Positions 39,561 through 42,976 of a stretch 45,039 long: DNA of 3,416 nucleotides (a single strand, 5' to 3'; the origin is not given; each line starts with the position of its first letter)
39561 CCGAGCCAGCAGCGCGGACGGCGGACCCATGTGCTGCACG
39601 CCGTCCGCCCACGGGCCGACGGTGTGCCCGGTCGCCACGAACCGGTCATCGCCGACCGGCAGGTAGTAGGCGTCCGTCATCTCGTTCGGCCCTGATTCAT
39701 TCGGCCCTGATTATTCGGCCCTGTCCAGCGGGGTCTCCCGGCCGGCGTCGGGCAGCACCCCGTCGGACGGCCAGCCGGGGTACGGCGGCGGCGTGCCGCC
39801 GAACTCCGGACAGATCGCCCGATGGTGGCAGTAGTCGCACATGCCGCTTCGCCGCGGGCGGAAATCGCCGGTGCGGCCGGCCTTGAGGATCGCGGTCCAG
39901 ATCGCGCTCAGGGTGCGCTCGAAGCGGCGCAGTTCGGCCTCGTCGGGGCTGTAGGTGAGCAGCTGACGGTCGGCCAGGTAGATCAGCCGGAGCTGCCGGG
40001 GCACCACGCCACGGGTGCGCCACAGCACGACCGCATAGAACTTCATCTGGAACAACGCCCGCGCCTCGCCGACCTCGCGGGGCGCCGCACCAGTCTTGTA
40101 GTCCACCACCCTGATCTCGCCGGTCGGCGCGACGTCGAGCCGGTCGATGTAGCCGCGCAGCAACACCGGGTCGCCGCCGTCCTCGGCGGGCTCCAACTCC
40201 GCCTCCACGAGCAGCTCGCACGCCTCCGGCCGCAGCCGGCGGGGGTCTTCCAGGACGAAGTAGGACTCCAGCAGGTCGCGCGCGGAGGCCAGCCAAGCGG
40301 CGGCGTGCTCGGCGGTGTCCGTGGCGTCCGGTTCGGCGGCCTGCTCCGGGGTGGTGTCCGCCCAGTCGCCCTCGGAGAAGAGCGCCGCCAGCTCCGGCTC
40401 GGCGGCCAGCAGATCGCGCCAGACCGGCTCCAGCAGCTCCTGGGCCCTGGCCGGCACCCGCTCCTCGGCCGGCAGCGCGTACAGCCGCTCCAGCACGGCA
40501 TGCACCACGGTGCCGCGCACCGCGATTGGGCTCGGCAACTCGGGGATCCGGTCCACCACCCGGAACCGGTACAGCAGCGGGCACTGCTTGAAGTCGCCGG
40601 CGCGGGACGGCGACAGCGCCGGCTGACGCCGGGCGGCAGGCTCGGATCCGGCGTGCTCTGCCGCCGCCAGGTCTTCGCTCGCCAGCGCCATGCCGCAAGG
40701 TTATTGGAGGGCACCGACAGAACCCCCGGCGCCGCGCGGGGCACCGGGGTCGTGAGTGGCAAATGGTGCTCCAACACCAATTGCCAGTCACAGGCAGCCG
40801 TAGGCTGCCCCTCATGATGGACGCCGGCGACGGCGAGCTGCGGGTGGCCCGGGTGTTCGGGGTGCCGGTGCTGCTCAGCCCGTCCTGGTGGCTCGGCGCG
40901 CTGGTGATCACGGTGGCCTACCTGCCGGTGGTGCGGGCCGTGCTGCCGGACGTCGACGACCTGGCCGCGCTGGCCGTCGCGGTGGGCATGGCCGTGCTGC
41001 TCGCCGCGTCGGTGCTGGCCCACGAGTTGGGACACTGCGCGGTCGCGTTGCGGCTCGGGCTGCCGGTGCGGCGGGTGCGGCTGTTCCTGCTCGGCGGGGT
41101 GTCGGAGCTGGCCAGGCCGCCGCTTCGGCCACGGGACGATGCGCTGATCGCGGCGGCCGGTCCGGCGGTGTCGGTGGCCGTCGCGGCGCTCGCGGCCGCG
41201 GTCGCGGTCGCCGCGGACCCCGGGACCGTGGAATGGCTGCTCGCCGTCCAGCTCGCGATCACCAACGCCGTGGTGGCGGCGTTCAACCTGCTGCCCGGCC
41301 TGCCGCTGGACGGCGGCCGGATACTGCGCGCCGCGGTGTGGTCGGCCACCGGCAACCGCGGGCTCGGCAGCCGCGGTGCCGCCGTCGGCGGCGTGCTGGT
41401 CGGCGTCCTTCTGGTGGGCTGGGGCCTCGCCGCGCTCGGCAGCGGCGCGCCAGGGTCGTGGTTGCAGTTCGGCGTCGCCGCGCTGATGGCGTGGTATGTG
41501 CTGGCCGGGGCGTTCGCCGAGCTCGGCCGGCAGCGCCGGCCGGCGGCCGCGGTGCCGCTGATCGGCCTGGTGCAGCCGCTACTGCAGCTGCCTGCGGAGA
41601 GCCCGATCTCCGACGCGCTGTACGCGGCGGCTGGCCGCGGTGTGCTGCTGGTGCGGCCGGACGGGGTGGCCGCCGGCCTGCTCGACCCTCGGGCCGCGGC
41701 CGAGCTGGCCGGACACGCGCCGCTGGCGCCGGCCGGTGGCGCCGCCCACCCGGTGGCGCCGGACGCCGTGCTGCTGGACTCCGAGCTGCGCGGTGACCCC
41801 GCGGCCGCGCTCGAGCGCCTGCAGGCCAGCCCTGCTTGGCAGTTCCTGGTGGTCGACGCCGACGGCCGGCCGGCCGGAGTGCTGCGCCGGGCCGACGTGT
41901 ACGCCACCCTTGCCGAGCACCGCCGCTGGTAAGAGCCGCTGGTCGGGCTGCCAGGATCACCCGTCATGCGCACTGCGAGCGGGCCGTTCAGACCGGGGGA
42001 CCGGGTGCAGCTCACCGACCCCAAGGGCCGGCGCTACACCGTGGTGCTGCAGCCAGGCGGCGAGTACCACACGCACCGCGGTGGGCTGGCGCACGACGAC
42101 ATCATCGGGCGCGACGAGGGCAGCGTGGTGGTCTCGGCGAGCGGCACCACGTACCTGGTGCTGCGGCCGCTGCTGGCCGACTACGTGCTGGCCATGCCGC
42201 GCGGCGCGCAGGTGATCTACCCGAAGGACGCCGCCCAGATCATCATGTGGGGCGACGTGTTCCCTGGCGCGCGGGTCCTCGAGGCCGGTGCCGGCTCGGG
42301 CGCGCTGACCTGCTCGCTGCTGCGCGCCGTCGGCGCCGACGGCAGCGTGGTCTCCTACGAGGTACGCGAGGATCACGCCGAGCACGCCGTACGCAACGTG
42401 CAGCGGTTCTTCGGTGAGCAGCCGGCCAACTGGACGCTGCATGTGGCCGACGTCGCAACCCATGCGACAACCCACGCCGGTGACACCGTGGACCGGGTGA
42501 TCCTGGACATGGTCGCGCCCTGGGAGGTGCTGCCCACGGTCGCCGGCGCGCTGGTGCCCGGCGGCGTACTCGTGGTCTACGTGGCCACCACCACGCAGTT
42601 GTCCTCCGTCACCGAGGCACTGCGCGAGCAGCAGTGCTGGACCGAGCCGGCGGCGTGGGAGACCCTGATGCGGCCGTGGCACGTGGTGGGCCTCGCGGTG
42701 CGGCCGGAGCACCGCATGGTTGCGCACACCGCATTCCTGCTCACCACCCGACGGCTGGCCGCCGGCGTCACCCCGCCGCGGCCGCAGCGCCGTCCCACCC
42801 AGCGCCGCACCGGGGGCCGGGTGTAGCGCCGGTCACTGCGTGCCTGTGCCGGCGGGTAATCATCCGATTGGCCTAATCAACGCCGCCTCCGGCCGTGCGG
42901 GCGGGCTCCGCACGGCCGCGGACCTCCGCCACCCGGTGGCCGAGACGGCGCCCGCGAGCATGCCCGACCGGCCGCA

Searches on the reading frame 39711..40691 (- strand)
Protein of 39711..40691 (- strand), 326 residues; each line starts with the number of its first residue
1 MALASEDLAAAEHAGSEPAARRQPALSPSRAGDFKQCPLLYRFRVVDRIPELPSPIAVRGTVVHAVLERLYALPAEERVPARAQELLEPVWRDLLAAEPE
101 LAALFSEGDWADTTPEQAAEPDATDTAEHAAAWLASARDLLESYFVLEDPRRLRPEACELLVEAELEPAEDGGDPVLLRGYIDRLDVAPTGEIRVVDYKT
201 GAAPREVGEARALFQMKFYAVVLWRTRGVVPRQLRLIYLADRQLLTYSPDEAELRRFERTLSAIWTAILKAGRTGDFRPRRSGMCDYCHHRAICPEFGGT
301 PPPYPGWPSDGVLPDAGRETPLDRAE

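Call 11: search_protein_families(library=pfam, proteins=[window:39711-40691:-])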
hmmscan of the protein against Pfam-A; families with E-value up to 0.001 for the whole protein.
window:39711-40691:- (326 aa): 2 families
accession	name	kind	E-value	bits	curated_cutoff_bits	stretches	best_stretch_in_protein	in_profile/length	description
PF12705.13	PDDEXK_1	-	1.3e-37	130.5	22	1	26-295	2-247/247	PD-(D/E)XK nuclease superfamily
PF01930.23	Cas_Cas4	-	0.0002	21.9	22.7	1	182-294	56-158/160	Domain of unknown function DUF83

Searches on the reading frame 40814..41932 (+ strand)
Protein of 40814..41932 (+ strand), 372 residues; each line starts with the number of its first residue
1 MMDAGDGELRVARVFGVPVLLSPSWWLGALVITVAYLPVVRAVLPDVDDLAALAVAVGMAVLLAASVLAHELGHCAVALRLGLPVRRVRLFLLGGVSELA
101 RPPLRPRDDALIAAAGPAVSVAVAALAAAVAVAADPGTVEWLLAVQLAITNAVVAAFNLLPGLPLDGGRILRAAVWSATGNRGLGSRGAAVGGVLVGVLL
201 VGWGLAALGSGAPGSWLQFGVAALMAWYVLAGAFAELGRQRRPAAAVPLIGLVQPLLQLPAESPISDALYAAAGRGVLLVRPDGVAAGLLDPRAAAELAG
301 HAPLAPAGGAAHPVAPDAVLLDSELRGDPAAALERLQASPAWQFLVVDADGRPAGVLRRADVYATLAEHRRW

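Call 11: search_protein_families(library=pfam, proteins=[window:40814-41932:+])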
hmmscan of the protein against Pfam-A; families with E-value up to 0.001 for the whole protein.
window:40814-41932:+ (372 aa): 2 families
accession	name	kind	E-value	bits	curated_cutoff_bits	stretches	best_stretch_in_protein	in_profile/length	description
PF02163.28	Peptidase_M50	-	3e-19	69.7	27.2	2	60-132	3-101/221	Peptidase family M50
PF13398.12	Peptidase_M50B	-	0.00095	19.4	26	1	61-153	19-111/201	Peptidase M50B-like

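Call 44: find_homologous_proteins(query=window:40814-41932:+, max_evalue=1e-60)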
Query window:40814-41932:+ (372 aa): 572 proteins with E <= 1e-60 among 8000 candidates; the best 120 are listed.
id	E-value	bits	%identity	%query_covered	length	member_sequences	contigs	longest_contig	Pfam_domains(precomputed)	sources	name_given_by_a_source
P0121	1.6e-221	753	100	100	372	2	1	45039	PF02163.29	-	-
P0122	9.7e-193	659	87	100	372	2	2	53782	PF13398.13,PF02163.29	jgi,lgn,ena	-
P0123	1.6e-166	572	78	100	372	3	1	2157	PF02163.29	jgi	-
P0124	2.0e-162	559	78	99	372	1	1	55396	PF13398.13,PF02163.29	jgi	jgi:Zn-dependent protease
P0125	1.8e-160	553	75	98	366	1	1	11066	PF02163.29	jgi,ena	-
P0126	2.0e-156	539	75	99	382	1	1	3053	PF02163.29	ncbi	-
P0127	8.5e-156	537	73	98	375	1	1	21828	PF02163.29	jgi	jgi:Zn-dependent protease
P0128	1.1e-155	537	75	99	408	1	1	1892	PF02163.29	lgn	-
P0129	3.1e-154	532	72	99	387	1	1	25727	PF02163.29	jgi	jgi:Zn-dependent protease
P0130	1.2e-149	517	72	98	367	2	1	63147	PF02163.29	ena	-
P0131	4.0e-141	489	68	98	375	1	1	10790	PF02163.29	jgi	jgi:Zn-dependent protease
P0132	4.2e-135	469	68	98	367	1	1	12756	PF02163.29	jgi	jgi:Zn-dependent protease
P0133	1.0e-134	468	67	98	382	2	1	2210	PF02163.29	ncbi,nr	ncbi:MAG TPA: site-2 protease family protein [Pseudonocardiaceae bacterium]|nr:site-2 protease famil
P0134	1.3e-133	464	67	98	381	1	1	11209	PF02163.29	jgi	jgi:Zn-dependent protease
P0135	1.5e-131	457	65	98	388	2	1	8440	PF02163.29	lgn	-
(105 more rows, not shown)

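Call 45: find_encoding_contigs(protein=P0122, flank=10000, max_places=1)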
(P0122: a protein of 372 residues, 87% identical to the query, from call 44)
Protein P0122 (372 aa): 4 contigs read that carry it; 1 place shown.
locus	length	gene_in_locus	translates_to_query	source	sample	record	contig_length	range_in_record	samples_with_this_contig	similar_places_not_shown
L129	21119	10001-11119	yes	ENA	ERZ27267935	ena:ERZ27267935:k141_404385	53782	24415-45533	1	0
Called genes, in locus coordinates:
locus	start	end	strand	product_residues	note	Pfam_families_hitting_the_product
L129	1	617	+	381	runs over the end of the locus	-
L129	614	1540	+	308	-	PF00005:ABC_tran, PF13304:AAA_21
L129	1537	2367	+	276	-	PF12679:ABC2_membrane_2, PF12730:ABC2_membrane_4, PF10920:DUF2705, PF12698:ABC2_membrane_3 (weak)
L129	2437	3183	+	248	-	PF12840:HTH_20, PF12802:MarR_2 (faint), PF08327:AHSA1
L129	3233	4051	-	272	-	-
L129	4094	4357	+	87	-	PF01503:PRA-PH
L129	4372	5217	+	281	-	PF01634:HisG, PF08029:HisG_C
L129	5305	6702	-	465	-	PF00067:p450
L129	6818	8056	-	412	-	PF01494:FAD_binding_3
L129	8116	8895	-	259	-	PF13622:4HBT_3, PF20789:4HBT_3C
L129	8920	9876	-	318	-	PF12705:PDDEXK_1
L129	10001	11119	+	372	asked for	PF02163:Peptidase_M50, PF13398:Peptidase_M50B (weak), PF02163:Peptidase_M50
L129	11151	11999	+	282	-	PF14801:TrmI-like_N, PF01135:PCMT, PF08704:GCD14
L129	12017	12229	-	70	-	-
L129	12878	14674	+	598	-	PF17758:Prot_ATP_ID_OB_N, PF16450:Prot_ATP_ID_OB_C, PF13191:AAA_16 (weak), PF00004:AAA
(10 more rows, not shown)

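Call 46: find_encoding_contigs(protein=P0124, flank=10000, max_places=1)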
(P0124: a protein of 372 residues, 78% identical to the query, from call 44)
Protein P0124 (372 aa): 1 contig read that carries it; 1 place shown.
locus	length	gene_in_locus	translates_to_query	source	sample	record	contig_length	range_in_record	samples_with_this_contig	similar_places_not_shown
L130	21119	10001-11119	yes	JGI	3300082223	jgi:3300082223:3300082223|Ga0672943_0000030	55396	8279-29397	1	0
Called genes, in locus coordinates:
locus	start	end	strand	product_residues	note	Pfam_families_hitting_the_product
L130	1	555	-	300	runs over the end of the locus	PF09754:PAC2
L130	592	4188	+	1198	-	PF02574:S-methyl_trans, PF00809:Pterin_bind, PF02607:B12-binding_2, PF02310:B12-binding, PF02965:Met_synt_B12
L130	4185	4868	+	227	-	PF00702:Hydrolase, PF12710:HAD, PF13419:HAD_2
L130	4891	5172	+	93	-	PF01503:PRA-PH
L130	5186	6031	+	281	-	PF01634:HisG, PF08029:HisG_C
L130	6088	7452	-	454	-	PF00067:p450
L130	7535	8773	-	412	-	PF01494:FAD_binding_3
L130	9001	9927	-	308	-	PF12705:PDDEXK_1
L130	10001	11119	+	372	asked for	PF13398:Peptidase_M50B (weak), PF02163:Peptidase_M50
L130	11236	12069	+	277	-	PF14801:TrmI-like_N, PF01135:PCMT (weak), PF08704:GCD14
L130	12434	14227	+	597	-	PF17758:Prot_ATP_ID_OB_N, PF16450:Prot_ATP_ID_OB_C, PF13191:AAA_16 (weak), PF00004:AAA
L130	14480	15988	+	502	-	PF03136:Pup_ligase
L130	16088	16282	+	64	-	PF05639:Pup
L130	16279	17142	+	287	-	PF00227:Proteasome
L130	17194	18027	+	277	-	PF00227:Proteasome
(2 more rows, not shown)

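Call 47: find_encoding_contigs(protein=P0130, flank=10000, max_places=1)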
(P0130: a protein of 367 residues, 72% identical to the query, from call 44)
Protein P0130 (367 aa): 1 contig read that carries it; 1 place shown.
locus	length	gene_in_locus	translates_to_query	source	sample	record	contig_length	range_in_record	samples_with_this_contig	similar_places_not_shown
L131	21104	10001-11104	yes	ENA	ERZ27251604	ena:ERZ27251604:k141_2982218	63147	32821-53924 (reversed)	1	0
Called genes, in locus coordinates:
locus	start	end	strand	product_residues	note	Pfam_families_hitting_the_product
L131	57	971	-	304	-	-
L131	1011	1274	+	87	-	PF01503:PRA-PH (weak)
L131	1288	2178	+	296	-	PF01634:HisG, PF08029:HisG_C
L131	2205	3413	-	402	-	PF09594:GT87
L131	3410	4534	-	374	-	PF00535:Glycos_transf_2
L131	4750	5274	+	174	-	PF10502:Peptidase_S26, PF00717:Peptidase_S24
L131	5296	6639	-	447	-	PF00067:p450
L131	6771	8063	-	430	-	PF01266:DAO (faint), PF01494:FAD_binding_3, PF13450:NAD_binding_8 (faint)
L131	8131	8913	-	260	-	PF13622:4HBT_3, PF20789:4HBT_3C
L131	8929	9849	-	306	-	PF12705:PDDEXK_1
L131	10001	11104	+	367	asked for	PF02163:Peptidase_M50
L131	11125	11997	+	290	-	PF14801:TrmI-like_N, PF01135:PCMT (weak), PF08704:GCD14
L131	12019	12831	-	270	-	-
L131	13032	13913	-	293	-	-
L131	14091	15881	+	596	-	PF17758:Prot_ATP_ID_OB_N, PF16450:Prot_ATP_ID_OB_C, PF13191:AAA_16 (weak), PF00004:AAA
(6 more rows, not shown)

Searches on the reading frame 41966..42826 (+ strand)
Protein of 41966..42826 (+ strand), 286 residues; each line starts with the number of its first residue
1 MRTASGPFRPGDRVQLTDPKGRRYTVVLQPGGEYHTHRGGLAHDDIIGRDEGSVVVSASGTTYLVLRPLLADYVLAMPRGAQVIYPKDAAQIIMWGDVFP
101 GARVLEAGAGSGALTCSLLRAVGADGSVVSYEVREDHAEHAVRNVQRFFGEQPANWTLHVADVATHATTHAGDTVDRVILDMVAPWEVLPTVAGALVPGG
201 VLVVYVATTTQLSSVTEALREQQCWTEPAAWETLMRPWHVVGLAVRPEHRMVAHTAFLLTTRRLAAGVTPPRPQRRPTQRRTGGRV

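Call 11: search_protein_families(library=pfam, proteins=[window:41966-42826:+])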
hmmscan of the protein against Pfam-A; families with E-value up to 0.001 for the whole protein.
window:41966-42826:+ (286 aa): 7 families
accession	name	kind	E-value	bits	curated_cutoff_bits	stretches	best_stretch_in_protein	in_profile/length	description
PF14801.12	TrmI-like_N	-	2e-28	98.5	24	1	6-55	1-50/50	TrmI-like N-terminal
PF08704.16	GCD14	-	3.1e-22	79.9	26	1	73-240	13-179/247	tRNA methyltransferase complex GCD14 subunit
PF01135.25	PCMT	-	1.9e-09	38.1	20.3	1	72-212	45-180/210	Protein-L-isoaspartate(D-aspartate) O-methyltransferase (PCMT)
PF13847.12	Methyltransf_31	-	4.1e-06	27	27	1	101-227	4-133/145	Methyltransferase domain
PF13649.12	Methyltransf_25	-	9.5e-06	26.7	27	1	104-200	1-97/97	Methyltransferase domain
PF13578.12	Methyltransf_24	-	8.7e-05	23.8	26.3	1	105-203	1-101/105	Methyltransferase domain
PF13489.12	Methyltransf_23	-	0.00024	21.3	27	1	100-157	22-76/164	Methyltransferase domain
